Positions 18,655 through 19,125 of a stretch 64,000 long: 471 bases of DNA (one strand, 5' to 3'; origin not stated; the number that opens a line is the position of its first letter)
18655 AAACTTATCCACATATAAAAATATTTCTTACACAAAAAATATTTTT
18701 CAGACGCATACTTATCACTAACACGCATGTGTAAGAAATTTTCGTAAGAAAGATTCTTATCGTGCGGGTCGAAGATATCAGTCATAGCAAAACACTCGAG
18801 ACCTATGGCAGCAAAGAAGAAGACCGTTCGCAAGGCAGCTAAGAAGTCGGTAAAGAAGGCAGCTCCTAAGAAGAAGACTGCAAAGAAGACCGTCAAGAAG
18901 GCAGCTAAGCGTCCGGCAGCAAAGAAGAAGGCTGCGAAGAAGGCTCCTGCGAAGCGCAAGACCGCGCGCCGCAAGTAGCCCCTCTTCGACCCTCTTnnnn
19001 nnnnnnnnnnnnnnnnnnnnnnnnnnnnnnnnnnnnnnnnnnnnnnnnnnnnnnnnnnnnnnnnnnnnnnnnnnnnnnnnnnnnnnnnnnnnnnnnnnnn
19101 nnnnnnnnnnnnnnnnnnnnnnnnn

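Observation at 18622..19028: Unannotated 57-aa histone-H1-like Lys/Ala-rich protein gene with AT-rich promoter region and its own terminator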

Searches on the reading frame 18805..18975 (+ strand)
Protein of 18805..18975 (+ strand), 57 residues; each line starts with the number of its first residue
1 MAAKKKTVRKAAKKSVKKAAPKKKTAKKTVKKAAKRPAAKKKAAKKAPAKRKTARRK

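Call 3: search_protein_families(library=pfam, proteins=[window:18805-18975:+], max_evalue=10)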
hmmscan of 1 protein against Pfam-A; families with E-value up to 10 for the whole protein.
seq(57 aa): 1 family
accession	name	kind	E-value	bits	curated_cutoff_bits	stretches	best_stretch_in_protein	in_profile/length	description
PF07382.16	HC2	-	0.79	10.2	40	1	2-56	80-139/194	Histone H1-like nucleoprotein HC2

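Call 4: search_protein_families(library=ncbifam, proteins=[window:18805-18975:+], max_evalue=10)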
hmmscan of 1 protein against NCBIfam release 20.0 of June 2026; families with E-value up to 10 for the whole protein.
seq(57 aa): 2 families
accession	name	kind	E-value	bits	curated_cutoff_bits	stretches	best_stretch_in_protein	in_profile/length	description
NF038052.1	histone_lik_HC2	exception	0.28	11.4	135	1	2-56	29-78/201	histone H1-like DNA-binding protein Hc2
NF038053.1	hist_H1_lk_Burk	equivalog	3.6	7.8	80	1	3-54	26-83/195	histone H1-like DNA-binding protein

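Call 7: find_encoding_contigs(protein=window:18805-18975:+, flank=6000, max_places=6)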
Protein seq(57 aa) (57 aa): 5 contigs read that carry it; 1 place shown.
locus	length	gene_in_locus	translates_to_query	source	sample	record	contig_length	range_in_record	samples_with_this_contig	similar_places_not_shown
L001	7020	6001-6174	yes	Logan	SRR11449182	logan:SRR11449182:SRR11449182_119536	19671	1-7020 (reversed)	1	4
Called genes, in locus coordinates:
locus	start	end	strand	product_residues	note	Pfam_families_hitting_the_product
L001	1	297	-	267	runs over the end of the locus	PF00535:Glycos_transf_2, PF13641:Glyco_tranf_2_3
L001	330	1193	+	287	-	PF08759:GT-D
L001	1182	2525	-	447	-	PF01943:Polysacc_synt, PF13440:Polysacc_synt_3, PF03023:MurJ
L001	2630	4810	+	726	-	PF04932:Wzy_C, PF07719:TPR_2 (faint), PF13181:TPR_8 (faint), PF13428:TPR_14 (faint), PF14559:TPR_19 (faint), PF13371:TPR_9 (faint), PF13431:TPR_17 (faint), PF13414:TPR_11 (weak), +1 more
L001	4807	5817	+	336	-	PF01565:FAD_binding_4, PF02873:MurB_C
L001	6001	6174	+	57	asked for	-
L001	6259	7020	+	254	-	?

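Call 8: find_homologous_proteins(query=window:18805-18975:+, max_evalue=0.001)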
Query seq(57 aa): 3053 candidates shared short words with the query, none scored E <= 0.001.

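Call 32: list_cluster_members(proteins=[window:18805-18975:+, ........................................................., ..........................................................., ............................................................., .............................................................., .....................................])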
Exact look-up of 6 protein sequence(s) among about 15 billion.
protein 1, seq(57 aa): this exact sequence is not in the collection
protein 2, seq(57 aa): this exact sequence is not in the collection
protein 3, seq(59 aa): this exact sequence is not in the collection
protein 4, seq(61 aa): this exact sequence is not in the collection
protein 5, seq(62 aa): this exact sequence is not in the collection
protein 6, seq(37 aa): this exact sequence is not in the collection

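Call 59: predict_structure(protein=window:18805-18975:+)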
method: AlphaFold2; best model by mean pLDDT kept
length: 57 residues; sequences in the alignment: 1
mean_pLDDT: 81.2   pTM: 0.40
mean pLDDT of the five models: 81.2, 71.1, 69.4, 68.5, 65.8
residues with pLDDT >= 90: 19; 70-90: 26; 50-70: 12; < 50: 0
segments of 3 or more residues with pLDDT < 50: none
pLDDT, mean of each block of 10 residues (from residue 1): 79 90 91 88 71 63
secondary structure, 60 per line:
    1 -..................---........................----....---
elements in order: H2-19 H23-46 H51-54

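Call 63: search_solved_structures(query=window:18805-18975:+, max_evalue=10)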
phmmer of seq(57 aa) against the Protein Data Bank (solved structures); distinct sequences matched with E-value up to 10: 0.

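Call 64: search_protein_representatives(protein=window:18805-18975:+)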
Query: 57 residues. Proteins with E-value up to 0.001 (for the whole library): 0; up to 1e-10: 0; up to 1e-30: 0. The best 0 are listed.
